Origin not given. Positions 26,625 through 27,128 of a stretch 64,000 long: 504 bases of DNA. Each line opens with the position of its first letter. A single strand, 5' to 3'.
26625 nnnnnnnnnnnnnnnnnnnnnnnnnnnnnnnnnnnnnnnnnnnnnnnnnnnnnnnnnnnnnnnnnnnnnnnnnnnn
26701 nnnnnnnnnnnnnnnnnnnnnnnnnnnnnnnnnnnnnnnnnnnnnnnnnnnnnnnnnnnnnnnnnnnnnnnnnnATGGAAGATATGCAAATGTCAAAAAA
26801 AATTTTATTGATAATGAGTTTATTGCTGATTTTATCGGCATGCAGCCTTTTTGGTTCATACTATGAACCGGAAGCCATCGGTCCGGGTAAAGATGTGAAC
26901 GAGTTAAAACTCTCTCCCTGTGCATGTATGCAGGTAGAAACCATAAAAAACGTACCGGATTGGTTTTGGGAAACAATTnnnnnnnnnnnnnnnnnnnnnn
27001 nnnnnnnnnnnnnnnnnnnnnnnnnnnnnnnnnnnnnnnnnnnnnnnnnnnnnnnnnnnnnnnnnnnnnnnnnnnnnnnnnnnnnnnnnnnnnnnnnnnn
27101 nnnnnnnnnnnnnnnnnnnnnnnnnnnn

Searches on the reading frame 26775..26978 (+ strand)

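Call 70: search_protein_families(library=pfam, proteins=[window:26775-26978:+], max_evalue=0.01)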
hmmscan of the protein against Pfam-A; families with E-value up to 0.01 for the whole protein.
window:26775-26978:+ (68 aa): 1 family
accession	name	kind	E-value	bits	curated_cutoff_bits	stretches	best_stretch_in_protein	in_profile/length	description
PF08139.17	LPAM_1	-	0.007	17.2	20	0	8-24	2-18/18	Prokaryotic membrane lipoprotein lipid attachment site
